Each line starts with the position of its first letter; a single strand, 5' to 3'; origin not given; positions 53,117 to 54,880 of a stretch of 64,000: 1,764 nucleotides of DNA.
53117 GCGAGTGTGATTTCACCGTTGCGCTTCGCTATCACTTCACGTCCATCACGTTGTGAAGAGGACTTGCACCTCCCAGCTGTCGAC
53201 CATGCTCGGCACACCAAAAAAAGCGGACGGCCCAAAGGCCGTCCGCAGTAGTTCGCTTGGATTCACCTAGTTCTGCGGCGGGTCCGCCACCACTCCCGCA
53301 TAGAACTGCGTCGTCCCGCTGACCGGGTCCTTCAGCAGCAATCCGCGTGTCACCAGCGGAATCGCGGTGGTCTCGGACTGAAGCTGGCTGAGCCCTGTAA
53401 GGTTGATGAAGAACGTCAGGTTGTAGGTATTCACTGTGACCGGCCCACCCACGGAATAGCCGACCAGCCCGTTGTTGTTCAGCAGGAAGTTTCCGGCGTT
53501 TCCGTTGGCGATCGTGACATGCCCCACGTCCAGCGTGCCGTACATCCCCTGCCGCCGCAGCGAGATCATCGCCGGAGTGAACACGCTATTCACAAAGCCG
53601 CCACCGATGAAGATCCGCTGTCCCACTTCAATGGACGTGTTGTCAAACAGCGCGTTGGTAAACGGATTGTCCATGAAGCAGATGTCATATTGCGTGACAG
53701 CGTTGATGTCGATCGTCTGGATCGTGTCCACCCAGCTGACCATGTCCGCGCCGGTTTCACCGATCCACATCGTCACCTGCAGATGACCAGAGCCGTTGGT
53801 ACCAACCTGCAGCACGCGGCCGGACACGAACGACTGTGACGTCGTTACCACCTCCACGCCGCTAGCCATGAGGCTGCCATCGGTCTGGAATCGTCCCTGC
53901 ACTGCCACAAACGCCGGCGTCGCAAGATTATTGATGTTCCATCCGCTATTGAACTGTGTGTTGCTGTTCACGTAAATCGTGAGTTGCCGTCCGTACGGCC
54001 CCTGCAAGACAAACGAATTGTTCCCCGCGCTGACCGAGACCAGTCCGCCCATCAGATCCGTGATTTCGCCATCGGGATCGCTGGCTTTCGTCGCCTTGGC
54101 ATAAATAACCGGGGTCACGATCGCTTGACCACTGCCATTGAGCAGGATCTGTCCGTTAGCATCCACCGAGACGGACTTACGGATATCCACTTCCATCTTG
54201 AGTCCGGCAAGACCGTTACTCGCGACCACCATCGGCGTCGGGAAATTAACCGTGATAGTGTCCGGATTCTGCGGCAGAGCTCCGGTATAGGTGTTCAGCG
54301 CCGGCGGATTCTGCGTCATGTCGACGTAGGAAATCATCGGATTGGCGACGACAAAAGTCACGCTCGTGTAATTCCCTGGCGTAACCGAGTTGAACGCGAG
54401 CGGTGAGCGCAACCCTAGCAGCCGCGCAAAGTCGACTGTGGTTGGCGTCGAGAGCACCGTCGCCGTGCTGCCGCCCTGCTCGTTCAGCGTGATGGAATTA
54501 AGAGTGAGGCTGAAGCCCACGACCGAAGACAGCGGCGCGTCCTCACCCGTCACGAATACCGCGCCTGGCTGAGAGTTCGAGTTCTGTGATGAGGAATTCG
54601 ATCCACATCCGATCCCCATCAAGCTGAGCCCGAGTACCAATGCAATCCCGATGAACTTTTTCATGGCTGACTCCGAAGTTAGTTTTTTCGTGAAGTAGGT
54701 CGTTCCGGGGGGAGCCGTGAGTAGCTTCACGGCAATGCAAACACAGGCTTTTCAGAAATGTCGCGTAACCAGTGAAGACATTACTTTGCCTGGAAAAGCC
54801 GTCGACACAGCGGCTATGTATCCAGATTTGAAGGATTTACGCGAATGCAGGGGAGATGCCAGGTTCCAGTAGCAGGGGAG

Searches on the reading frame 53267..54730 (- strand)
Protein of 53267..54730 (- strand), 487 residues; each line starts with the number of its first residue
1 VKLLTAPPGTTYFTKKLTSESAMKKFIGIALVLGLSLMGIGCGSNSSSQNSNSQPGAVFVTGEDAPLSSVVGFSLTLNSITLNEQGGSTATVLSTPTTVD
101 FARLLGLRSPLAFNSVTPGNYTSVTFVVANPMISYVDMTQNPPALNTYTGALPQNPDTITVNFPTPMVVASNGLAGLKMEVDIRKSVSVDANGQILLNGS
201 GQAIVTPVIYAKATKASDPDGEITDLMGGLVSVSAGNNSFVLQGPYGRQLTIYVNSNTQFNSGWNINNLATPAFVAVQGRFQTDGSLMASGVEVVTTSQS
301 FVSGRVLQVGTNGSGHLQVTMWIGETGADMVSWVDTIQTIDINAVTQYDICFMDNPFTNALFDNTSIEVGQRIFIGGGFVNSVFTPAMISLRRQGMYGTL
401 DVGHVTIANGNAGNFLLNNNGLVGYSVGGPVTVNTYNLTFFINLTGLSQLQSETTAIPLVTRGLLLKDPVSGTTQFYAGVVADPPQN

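Call 6: search_protein_families(library=pfam, proteins=[window:53267-54730:-], max_evalue=0.01)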
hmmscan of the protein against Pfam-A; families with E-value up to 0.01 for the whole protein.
window:53267-54730:- (487 aa): 2 families
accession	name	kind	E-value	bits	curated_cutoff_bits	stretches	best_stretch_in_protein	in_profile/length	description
PF18914.6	DUF5666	-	1.4e-07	32.1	27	1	235-293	7-60/60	Domain of unknown function (DUF5666)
PF14321.11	DUF4382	-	9.9e-07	29.5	25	1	64-197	10-134/136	Domain of unknown function (DUF4382)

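Call 24: find_encoding_contigs(protein=window:53267-54730:-, flank=10000, max_places=10)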
Protein window:53267-54730:- (487 aa): no gene with exactly this product is on record in the collection.

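Call 27: find_encoding_contigs(protein=window:53270-54664:-, flank=10000, max_places=10)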
Protein seq(465 aa) (465 aa): 8 contigs read that carry it; 7 places shown.
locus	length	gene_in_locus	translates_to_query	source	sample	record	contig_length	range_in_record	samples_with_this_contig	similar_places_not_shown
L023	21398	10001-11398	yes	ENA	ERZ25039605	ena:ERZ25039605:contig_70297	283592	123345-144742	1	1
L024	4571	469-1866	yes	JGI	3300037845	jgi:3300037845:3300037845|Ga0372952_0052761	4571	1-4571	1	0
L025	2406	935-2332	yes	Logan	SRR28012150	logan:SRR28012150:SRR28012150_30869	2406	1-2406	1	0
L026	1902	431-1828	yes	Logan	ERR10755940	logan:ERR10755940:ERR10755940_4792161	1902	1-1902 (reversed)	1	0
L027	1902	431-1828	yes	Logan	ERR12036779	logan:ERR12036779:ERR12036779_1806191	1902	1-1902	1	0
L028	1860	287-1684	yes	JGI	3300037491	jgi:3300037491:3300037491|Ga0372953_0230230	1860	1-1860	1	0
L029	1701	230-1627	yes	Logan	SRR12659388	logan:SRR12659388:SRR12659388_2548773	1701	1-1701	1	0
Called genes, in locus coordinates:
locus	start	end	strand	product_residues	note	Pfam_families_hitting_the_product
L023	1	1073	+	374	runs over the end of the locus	PF12704:MacB_PCD, PF02687:FtsX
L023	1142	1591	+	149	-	PF04014:MazE_antitoxin (weak)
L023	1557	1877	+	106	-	-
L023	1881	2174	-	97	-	-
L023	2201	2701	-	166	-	PF08534:Redoxin, PF00578:AhpC-TSA, PF00085:Thioredoxin, PF13098:Thioredoxin_2, PF13905:Thioredoxin_8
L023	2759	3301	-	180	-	-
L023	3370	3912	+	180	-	-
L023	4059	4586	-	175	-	-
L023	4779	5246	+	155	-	PF00572:Ribosomal_L13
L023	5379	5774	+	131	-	PF00380:Ribosomal_S9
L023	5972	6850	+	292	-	PF00318:Ribosomal_S2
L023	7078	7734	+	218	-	PF00889:EF_TS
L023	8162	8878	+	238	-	PF00696:AA_kinase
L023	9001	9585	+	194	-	PF01765:RRF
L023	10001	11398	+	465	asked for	PF14321:DUF4382 (weak), PF18914:DUF5666 (weak)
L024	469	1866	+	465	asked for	PF14321:DUF4382 (weak), PF18914:DUF5666 (weak)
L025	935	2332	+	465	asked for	PF14321:DUF4382 (weak), PF18914:DUF5666 (weak)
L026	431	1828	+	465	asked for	PF14321:DUF4382 (weak), PF18914:DUF5666 (weak)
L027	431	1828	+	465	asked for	PF14321:DUF4382 (weak), PF18914:DUF5666 (weak)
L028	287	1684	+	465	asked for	PF14321:DUF4382 (weak), PF18914:DUF5666 (weak)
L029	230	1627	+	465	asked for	PF14321:DUF4382 (weak), PF18914:DUF5666 (weak)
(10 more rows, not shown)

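Call 49: find_homologous_proteins(query=window:53270-54664:-, max_evalue=1e-30)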
Query seq(465 aa) (465 aa): 1505 proteins with E <= 1e-30 among 8000 candidates; the best 120 are listed.
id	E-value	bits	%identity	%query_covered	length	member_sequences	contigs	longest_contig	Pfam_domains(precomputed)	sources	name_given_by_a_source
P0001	4.9e-292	986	98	100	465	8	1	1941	PF14321.12,PF18914.7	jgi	-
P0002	8.6e-288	972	96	100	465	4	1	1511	PF14321.12,PF18914.7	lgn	-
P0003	2.7e-286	967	96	100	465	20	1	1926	PF14321.12,PF18914.7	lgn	-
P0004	3.3e-281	951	94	100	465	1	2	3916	PF14321.12,PF18914.7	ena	-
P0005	2.3e-260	882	88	100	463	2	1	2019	PF14321.12,PF18914.7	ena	-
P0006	8.0e-237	804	79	100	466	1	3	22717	PF18914.7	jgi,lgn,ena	-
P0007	1.3e-213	728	72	100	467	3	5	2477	PF14321.12,PF18914.7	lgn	-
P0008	1.6e-213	728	73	100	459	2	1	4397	PF14321.12,PF18914.7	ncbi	-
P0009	1.0e-212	725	73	100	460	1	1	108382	PF18914.7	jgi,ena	-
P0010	1.6e-211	721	72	100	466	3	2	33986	PF14321.12,PF18914.7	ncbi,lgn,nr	ncbi:MAG TPA: DUF4382 domain-containing protein [Candidatus Sulfotelmatobacter sp.]|nr:DUF4382 domai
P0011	1.2e-210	718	72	100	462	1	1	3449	PF18914.7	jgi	-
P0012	7.1e-210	716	72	100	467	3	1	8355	PF14321.12,PF18914.7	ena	-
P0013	1.7e-209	714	72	100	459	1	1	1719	PF14321.12,PF18914.7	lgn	-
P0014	7.7e-208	709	70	100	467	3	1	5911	PF14321.12,PF18914.7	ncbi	-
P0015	2.8e-207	707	73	100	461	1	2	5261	PF14321.12,PF18914.7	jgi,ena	-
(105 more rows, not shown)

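Call 50: find_encoding_contigs(protein=P0004, flank=3000, max_places=4)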
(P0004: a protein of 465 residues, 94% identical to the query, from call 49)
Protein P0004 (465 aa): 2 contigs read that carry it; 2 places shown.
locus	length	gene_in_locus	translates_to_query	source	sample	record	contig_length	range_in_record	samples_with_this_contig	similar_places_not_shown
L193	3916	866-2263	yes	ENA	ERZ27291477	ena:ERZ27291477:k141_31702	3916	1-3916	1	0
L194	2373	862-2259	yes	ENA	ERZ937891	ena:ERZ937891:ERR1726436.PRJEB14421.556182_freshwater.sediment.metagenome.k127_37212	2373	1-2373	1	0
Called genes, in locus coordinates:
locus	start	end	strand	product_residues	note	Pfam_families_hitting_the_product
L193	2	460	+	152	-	?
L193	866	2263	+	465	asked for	PF14321:DUF4382 (faint), PF18914:DUF5666 (weak)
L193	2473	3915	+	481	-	?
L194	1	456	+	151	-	?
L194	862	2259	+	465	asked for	PF14321:DUF4382 (faint), PF18914:DUF5666 (weak)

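Call 51: find_encoding_contigs(protein=P0006, flank=4000, max_places=4)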
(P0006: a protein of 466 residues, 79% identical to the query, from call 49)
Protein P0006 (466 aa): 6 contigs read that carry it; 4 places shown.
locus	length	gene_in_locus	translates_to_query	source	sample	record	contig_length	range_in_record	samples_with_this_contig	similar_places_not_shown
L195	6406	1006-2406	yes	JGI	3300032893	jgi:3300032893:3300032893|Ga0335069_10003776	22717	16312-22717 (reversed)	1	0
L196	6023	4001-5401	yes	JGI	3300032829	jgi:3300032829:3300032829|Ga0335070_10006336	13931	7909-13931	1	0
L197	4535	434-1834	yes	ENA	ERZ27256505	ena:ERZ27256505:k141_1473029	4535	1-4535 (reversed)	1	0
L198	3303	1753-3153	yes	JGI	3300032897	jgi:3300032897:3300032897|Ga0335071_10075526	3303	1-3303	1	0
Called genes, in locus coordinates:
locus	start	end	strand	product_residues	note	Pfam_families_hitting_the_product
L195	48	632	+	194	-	PF01765:RRF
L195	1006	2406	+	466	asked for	PF18914:DUF5666 (weak)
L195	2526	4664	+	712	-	PF04879:Molybdop_Fe4S4, PF00384:Molybdopterin, PF01568:Molydop_binding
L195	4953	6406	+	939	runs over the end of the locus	PF07244:POTRA, PF01103:Omp85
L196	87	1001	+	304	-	PF00318:Ribosomal_S2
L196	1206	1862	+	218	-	PF00889:EF_TS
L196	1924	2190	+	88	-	-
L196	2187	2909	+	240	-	PF00696:AA_kinase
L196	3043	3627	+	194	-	PF01765:RRF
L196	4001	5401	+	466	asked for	PF18914:DUF5666 (weak)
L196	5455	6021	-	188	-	?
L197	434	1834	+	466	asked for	PF18914:DUF5666 (weak)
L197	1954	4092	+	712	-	PF04879:Molybdop_Fe4S4, PF00384:Molybdopterin, PF01568:Molydop_binding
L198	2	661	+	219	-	?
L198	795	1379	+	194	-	PF01765:RRF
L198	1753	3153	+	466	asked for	PF18914:DUF5666 (weak)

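Call 52: find_encoding_contigs(protein=P0005, flank=3000, max_places=4)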
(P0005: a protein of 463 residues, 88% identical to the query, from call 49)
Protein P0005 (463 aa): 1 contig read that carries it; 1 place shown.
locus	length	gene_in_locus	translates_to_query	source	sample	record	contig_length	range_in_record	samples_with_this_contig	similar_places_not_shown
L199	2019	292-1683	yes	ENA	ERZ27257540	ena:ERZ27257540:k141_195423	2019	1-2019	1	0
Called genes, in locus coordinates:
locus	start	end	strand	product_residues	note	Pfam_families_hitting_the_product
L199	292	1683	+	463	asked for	PF14321:DUF4382 (weak), PF18914:DUF5666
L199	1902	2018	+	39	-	?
